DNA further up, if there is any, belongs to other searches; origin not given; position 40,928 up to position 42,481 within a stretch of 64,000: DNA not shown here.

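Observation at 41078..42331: Monocistronic, AT-richer gene encoding a candidate PD-(D/E)xK nuclease of unknown family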

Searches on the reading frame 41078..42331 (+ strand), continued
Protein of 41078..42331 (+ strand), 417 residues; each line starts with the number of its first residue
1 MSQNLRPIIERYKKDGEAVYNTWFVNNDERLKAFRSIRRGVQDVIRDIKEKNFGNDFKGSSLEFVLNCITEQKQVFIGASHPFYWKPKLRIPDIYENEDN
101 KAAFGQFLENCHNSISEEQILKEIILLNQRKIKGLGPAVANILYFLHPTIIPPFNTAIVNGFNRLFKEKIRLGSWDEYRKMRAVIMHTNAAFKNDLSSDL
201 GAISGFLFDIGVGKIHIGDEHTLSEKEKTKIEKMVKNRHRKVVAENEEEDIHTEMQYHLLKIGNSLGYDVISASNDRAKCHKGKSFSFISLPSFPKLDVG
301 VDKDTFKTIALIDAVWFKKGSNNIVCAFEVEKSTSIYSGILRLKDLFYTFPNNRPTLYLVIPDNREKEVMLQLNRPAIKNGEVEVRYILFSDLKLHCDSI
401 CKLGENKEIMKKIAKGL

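Call 64: get_annotated_region(hit=H24, flank=12000)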
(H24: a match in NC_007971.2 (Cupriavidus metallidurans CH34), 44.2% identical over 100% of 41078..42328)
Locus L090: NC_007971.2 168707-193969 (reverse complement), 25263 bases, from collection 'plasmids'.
description: Cupriavidus metallidurans CH34 plasmid pMOL30, complete sequence
organism: Cupriavidus metallidurans CH34 (NCBI taxid 266264)
taxonomy: Bacteria; Pseudomonadota; Betaproteobacteria; Burkholderiales; Burkholderiaceae; Cupriavidus; Cupriavidus metallidurans; Cupriavidus metallidurans CH34
host: -; source: -; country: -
typing (MOB-suite, as given by PLSDB): conjugative; replicon rep_cluster_332; relaxase MOBP,MOBP; mating-pair formation MPF_F
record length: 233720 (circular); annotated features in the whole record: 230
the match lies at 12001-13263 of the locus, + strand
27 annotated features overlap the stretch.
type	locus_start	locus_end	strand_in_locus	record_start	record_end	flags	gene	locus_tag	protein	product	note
CDS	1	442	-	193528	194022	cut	-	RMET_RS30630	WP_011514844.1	hypothetical protein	-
CDS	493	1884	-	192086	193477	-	-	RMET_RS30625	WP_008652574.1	heavy metal sensor histidine kinase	GO:0000160 - phosphorelay signal transduction system [Evidence IEA]; GO:0016310 - phosphorylation [Evidence IEA]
CDS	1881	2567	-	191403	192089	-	-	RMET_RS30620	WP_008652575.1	heavy metal response regulator transcription factor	GO:0006355 - regulation of DNA-templated transcription [Evidence IEA]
CDS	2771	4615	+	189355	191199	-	-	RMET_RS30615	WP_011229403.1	copper resistance system multicopper oxidase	-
CDS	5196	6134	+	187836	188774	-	-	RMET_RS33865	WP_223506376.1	copper resistance protein B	GO:0006878 - intracellular copper ion homeostasis [Evidence IEA]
CDS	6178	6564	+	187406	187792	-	copC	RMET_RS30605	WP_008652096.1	copper homeostasis periplasmic binding protein CopC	GO:0006825 - copper ion transport [Evidence IEA]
CDS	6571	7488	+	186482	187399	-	copD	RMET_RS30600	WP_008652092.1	copper homeostasis membrane protein CopD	GO:0006825 - copper ion transport [Evidence IEA]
CDS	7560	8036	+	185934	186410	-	-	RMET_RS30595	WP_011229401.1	cupredoxin family protein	-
CDS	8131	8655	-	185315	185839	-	-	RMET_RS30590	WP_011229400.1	cytochrome c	-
CDS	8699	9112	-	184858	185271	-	-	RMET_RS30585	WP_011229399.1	DUF411 domain-containing protein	-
CDS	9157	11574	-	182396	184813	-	-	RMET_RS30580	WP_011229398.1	heavy metal translocating P-type ATPase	-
CDS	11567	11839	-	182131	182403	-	-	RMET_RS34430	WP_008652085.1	DUF2933 domain-containing protein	-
CDS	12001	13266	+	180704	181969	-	-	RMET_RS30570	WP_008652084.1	hypothetical protein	-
CDS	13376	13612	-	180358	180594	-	-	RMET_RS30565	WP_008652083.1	hypothetical protein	-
CDS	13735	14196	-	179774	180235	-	-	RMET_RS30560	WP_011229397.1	CzcE family metal-binding protein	-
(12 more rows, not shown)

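Call 69: search_dna_similar(query=window:41078-42328:+, collection=plasmids, mode=protein, max_rows=45, rows=spread)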
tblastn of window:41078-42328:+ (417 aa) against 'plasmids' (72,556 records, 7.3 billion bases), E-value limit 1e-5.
Records with a match: 184; places in all: 194; records where one place covers at least 80% of the query: 174.
Best place of each record, by identity: 60-80% 8; <60% 176.
By first word of the organism name: Enterococcus 65; Sphingobium 15; Sphingomonas 10; Listeria 10; Hymenobacter 9; Cupriavidus 9; Komagataeibacter 5; Paraburkholderia 5; Azospirillum 4; Acetobacter 4; and 35 more.
By predicted mobility (MOB-suite, as given by PLSDB): conjugative 85; non-mobilizable 60; mobilizable 39.
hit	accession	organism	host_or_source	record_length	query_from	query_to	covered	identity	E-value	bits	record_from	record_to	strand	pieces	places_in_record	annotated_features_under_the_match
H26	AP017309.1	Leptolyngbya sp. NIES-3755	-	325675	1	415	100%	65.5%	0e+0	588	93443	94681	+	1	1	unknown protein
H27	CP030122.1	Brasilonema octagenarum UFV-E1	Eucalyptus grandis,mixed culture,leaves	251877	1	415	100%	63.1%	9e-178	557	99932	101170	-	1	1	hypothetical protein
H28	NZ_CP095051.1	Hymenobacter sp. 5317J-9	single cell,air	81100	1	417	100%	59.0%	5e-168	529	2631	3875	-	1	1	hypothetical protein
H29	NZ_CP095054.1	Hymenobacter aerilatus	single cell,air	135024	1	417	100%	58.8%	4e-167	526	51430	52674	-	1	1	hypothetical protein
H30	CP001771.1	Spirosoma linguale DSM 74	-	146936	8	417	98%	56.1%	3e-156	495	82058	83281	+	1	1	conserved hypothetical protein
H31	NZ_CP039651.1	Azospirillum sp. TSA2s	Soil,rice paddy soil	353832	1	417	100%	44.6%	2e-110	363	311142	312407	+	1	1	type II restriction endonuclease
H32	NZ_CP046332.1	Cupriavidus metallidurans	sedimentation pond in a zinc factory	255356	1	417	100%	44.2%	7e-110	362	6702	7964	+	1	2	hypothetical protein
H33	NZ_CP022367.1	Azospirillum sp. TSH58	single cell,paddy soils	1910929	1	417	100%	43.9%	2e-107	355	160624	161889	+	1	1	record has no annotation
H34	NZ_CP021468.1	Komagataeibacter europaeus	cell culture,food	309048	1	414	99%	44.1%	2e-105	349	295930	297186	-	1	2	hypothetical protein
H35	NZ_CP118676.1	Komagataeibacter nataicola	mixed culture,Kombucha tea culture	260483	1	414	99%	43.8%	1e-104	347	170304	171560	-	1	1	hypothetical protein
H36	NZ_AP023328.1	Acetobacter aceti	-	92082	1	414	99%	43.6%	1e-104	346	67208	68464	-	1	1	hypothetical protein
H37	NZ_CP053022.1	Sphingobium yanoikuyae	whole organism,River sediment ...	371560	6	417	99%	43.4%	5e-107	353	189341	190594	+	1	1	hypothetical protein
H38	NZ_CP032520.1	Cupriavidus oxalaticus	cell culture,activated sludge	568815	1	417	100%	42.6%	2e-107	355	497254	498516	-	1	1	type II restriction endonuclease | phosphatase PAP2 family protein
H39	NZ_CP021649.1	Acidovorax sp. T1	-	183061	1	414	99%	42.8%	1e-104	347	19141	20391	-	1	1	hypothetical protein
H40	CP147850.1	Enterococcus faecium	water,water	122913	5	414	98%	43.0%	5e-96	322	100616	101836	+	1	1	type II restriction endonuclease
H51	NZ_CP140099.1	Deinococcus sp. AB2017081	pure culture,soil near an iron factory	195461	3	417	100%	42.3%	1e-103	343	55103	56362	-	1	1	type II restriction endonuclease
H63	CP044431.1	Listeria monocytogenes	environmental,environmental swab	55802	5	414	98%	42.0%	1e-93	315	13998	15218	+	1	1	type II restriction endonuclease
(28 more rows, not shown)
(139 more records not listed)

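Call 70: get_annotated_region(hit=H40, flank=8000)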
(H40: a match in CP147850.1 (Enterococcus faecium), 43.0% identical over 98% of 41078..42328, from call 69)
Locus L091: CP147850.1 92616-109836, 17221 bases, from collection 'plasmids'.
description: Enterococcus faecium strain ND2 plasmid pYCa, complete sequence
organism: Enterococcus faecium (NCBI taxid 1352)
taxonomy: Bacteria; Bacillota; Bacilli; Lactobacillales; Enterococcaceae; Enterococcus; Enterococcus faecium
host: -; source: water,water; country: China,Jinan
typing (MOB-suite, as given by PLSDB): non-mobilizable; replicon rep_cluster_893
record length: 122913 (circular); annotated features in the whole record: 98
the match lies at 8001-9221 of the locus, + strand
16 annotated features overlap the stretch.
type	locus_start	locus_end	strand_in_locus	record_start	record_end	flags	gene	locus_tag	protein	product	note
CDS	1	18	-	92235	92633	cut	merR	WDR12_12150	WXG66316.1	Hg(II)-responsive transcriptional regulator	-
CDS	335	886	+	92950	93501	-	-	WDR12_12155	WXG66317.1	tyrosine-type recombinase/integrase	-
CDS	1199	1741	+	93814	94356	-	-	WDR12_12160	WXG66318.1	PBECR4 domain-containing protein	-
CDS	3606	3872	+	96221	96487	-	-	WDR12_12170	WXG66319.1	YfhO family protein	-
CDS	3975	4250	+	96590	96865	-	-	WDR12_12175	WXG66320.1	hypothetical protein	-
CDS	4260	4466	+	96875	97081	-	-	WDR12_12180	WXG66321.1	hypothetical protein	-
CDS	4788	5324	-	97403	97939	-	-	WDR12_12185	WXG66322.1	class A sortase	-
CDS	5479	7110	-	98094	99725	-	-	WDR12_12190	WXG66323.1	peptidoglycan DD-metalloendopeptidase family protein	-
CDS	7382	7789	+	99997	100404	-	-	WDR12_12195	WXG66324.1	NusG domain II-containing protein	-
CDS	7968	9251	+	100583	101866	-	-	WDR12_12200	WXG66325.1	type II restriction endonuclease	-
CDS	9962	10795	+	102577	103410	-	-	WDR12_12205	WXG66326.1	transposase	-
CDS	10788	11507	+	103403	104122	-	-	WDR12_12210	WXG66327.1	transposase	-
CDS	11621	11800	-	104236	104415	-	-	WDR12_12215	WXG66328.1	DUF2933 domain-containing protein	-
CDS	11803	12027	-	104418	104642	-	-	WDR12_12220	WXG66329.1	DUF2933 domain-containing protein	-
CDS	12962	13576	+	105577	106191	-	-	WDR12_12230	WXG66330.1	TIGR01906 family membrane protein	-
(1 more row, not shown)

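Call 71: get_annotated_region(hit=H63, flank=8000)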
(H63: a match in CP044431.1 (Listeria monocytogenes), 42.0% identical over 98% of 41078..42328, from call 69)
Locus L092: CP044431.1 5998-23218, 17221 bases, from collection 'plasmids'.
description: Listeria monocytogenes strain FDA00006667 plasmid pCFSAN038814, complete sequence
organism: Listeria monocytogenes (NCBI taxid 1639)
taxonomy: Bacteria; Bacillota; Bacilli; Bacillales; Listeriaceae; Listeria; Listeria monocytogenes
host: -; source: environmental,environmental swab; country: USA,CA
typing (MOB-suite, as given by PLSDB): mobilizable; replicon rep_cluster_110; relaxase MOBP,MOBP
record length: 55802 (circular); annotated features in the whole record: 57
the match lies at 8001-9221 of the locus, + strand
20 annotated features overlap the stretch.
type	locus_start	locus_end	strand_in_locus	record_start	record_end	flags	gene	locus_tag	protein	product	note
CDS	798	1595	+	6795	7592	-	-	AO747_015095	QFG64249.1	ATP-binding protein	-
CDS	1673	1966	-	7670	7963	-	-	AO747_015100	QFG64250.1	DUF3116 domain-containing protein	-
CDS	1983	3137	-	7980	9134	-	-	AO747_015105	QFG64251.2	cation:proton antiporter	-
CDS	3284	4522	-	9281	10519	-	-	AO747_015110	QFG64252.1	phosphopyruvate hydratase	-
CDS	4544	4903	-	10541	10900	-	crcB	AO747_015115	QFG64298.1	fluoride efflux transporter CrcB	-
CDS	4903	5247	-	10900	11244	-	-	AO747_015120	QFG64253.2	fluoride efflux transporter CrcB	-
CDS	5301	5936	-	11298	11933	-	-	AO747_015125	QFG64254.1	DUF190 domain-containing protein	-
CDS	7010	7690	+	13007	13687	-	-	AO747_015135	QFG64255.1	IS6 family transposase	-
CDS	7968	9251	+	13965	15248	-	-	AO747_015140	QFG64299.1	type II restriction endonuclease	-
CDS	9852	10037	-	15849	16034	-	-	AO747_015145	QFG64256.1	DUF2933 domain-containing protein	-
CDS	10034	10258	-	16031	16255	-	-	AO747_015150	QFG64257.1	DUF2933 domain-containing protein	-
CDS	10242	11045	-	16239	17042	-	-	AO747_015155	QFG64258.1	prolipoprotein diacylglyceryl transferase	-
CDS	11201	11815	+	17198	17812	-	-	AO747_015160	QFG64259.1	TIGR01906 family membrane protein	-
CDS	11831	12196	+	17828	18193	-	-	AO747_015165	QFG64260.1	CopY family transcriptional regulator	-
CDS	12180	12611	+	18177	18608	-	-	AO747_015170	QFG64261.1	hypothetical protein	-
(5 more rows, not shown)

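Call 72: get_annotated_region(hit=H51, flank=7000)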
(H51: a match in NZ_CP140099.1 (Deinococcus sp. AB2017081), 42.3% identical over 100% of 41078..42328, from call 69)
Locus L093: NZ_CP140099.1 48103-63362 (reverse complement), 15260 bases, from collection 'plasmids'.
description: Deinococcus sp. AB2017081 plasmid unnamed1, complete sequence
organism: Deinococcus sp. AB2017081 (NCBI taxid 3093660)
taxonomy: Bacteria; Deinococcota; Deinococci; Deinococcales; Deinococcaceae; Deinococcus; Deinococcus sp. AB2017081
host: -; source: pure culture,soil near an iron factory; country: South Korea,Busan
typing (MOB-suite, as given by PLSDB): non-mobilizable
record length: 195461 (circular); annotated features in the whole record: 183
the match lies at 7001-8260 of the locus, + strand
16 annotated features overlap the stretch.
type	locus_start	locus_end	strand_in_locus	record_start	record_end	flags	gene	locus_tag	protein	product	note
CDS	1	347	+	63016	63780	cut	-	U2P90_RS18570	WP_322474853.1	LysM peptidoglycan-binding domain-containing M23 family metallopeptidase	-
CDS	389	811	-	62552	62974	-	-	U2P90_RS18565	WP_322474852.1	hypothetical protein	-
CDS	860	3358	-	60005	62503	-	-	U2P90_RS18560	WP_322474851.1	heavy metal translocating P-type ATPase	GO:0006812 - monoatomic cation transport [Evidence IEA]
CDS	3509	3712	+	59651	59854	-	-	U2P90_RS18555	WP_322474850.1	heavy metal-associated domain-containing protein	-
CDS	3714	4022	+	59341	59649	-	-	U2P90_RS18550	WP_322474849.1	metal-sensitive transcriptional regulator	-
CDS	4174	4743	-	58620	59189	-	-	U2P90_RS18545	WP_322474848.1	hypothetical protein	-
CDS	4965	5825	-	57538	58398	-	-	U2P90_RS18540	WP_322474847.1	C39 family peptidase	-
CDS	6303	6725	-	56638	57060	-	-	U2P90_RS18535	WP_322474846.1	four-helix bundle copper-binding protein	-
CDS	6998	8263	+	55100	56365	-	-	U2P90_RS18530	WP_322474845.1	type II restriction endonuclease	-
CDS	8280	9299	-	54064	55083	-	-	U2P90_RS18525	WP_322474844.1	acyltransferase family protein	-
CDS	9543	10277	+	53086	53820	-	-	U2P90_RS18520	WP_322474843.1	ferric reductase-like transmembrane domain-containing protein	-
CDS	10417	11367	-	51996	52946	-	-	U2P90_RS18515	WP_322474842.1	alpha/beta fold hydrolase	-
CDS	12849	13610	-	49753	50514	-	-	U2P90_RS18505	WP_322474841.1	DUF4396 domain-containing protein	-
CDS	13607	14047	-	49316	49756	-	-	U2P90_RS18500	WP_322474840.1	rhodanese-like domain-containing protein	-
CDS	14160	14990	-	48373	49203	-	-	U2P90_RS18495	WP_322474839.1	TlpA disulfide reductase family protein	-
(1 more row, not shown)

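Call 74: get_annotated_region(hit=H37, flank=6000)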
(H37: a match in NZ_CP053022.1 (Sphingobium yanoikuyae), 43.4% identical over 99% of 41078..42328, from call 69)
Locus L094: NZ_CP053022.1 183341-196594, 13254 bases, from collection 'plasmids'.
description: Sphingobium yanoikuyae strain YC-XJ2 plasmid p-A-Sy, complete sequence
organism: Sphingobium yanoikuyae (NCBI taxid 13690)
taxonomy: Bacteria; Pseudomonadota; Alphaproteobacteria; Sphingomonadales; Sphingomonadaceae; Sphingobium; Sphingobium yanoikuyae
host: -; source: whole organism,River sediment contaminated by e-waste; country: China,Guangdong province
typing (MOB-suite, as given by PLSDB): non-mobilizable; replicon rep_cluster_543
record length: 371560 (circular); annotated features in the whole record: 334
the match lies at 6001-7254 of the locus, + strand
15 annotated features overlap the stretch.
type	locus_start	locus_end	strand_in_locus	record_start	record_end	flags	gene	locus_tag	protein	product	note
CDS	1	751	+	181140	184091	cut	-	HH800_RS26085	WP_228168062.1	Tn3 family transposase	-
CDS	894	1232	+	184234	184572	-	-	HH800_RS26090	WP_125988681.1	hypothetical protein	-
CDS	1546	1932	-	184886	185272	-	-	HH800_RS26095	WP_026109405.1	MerR family transcriptional regulator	GO:0006355 - regulation of DNA-templated transcription [Evidence IEA]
CDS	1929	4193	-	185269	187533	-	-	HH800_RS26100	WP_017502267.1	heavy metal translocating P-type ATPase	-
CDS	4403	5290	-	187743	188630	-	-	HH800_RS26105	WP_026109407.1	NAD(P)/FAD-dependent oxidoreductase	-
CDS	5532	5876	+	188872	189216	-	-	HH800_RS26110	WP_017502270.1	flagellar biosynthetic protein FliQ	GO:0044780 - bacterial-type flagellum assembly [Evidence IEA]; GO:0009306 - protein secretion [Evidence IEA]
CDS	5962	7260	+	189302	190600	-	-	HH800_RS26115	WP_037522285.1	hypothetical protein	-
CDS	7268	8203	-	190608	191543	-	copD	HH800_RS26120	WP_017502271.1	copper homeostasis membrane protein CopD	GO:0006825 - copper ion transport [Evidence IEA]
CDS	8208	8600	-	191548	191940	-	copC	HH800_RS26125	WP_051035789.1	copper homeostasis periplasmic binding protein CopC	GO:0006825 - copper ion transport [Evidence IEA]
CDS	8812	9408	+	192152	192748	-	-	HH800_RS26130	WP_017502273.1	cytochrome c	-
CDS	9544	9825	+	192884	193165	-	-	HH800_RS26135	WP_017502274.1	hypothetical protein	-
CDS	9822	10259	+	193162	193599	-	-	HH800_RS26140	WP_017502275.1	periplasmic heavy metal sensor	-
CDS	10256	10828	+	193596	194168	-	-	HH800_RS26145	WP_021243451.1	sigma-70 family RNA polymerase sigma factor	GO:0006352 - DNA-templated transcription initiation [Evidence IEA]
CDS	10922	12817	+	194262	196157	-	-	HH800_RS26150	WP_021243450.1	copper resistance system multicopper oxidase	GO:0006825 - copper ion transport [Evidence IEA]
CDS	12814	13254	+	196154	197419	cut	-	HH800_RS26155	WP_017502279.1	copper resistance protein B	GO:0006878 - intracellular copper ion homeostasis [Evidence IEA]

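Call 75: get_annotated_region(hit=H34, flank=6000)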
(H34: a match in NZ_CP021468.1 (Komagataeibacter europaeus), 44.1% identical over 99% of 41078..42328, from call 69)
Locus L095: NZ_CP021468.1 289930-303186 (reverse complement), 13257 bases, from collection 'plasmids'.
description: Komagataeibacter europaeus strain SRCM101446 plasmid pKE1446-1
organism: Komagataeibacter europaeus (NCBI taxid 33995)
taxonomy: Bacteria; Pseudomonadota; Alphaproteobacteria; Rhodospirillales; Acetobacteraceae; Komagataeibacter; Komagataeibacter europaeus
host: -; source: cell culture,food; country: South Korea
typing (MOB-suite, as given by PLSDB): conjugative; relaxase MOBF,MOBP; mating-pair formation MPF_I
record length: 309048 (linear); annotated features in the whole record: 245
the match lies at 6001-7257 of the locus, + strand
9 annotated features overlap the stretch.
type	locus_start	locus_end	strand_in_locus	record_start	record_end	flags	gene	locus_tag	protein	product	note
CDS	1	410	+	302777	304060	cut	-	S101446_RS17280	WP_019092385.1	chloride channel protein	GO:0006821 - chloride transport [Evidence IEA]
CDS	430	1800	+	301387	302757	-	-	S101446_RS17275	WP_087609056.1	ClC family H(+)/Cl(-) exchange transporter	-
CDS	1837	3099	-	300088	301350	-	-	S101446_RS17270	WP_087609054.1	sodium:proton antiporter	GO:0006814 - sodium ion transport [Evidence IEA]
CDS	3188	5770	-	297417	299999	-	-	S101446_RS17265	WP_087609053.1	heavy metal translocating P-type ATPase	-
CDS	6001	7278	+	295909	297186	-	-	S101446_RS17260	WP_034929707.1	hypothetical protein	-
CDS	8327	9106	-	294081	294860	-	istB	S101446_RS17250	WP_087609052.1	IS21-like element helper ATPase IstB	-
CDS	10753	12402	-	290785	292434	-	-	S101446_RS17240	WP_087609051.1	GMC family oxidoreductase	-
CDS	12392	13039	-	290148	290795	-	-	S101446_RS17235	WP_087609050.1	gluconate 2-dehydrogenase subunit 3 family protein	-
CDS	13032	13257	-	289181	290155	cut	-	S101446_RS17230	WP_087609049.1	hypothetical protein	-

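Call 76: get_annotated_region(hit=H28, flank=6000)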
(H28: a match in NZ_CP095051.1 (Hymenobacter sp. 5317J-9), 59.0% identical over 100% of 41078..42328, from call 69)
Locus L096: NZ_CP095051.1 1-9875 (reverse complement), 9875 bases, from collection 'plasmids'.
description: Hymenobacter sp. 5317J-9 plasmid unnamed1, complete sequence
organism: Hymenobacter sp. 5317J-9 (NCBI taxid 2932250)
taxonomy: Bacteria; Bacteroidota; Cytophagia; Cytophagales; Hymenobacteraceae; Hymenobacter; Hymenobacter sp. 5317J-9
host: -; source: single cell,air; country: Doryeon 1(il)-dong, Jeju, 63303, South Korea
typing (MOB-suite, as given by PLSDB): non-mobilizable
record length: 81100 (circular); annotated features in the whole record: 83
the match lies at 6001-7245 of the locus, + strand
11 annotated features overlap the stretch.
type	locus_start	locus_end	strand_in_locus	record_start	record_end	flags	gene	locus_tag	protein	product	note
CDS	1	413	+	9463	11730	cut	-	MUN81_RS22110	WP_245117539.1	heavy metal translocating P-type ATPase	GO:0006812 - monoatomic cation transport [Evidence IEA]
CDS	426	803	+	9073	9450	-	-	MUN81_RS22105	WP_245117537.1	cupredoxin domain-containing protein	-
CDS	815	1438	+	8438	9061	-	-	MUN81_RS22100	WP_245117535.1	AraC family transcriptional regulator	-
CDS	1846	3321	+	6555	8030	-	-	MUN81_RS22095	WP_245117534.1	hypothetical protein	-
CDS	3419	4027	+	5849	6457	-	-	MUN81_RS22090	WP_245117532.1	DUF305 domain-containing protein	-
CDS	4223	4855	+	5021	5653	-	-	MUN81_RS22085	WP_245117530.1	DUF305 domain-containing protein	-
CDS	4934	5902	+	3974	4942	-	-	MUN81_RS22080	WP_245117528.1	DUF4396 domain-containing protein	-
CDS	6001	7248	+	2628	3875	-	-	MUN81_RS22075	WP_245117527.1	hypothetical protein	-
CDS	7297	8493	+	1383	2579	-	-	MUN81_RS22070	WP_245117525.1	restriction endonuclease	GO:0009307 - DNA restriction-modification system [Evidence IEA]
CDS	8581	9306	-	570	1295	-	-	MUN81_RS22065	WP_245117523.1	hypothetical protein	-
CDS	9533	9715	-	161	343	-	-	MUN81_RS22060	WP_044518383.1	hypothetical protein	-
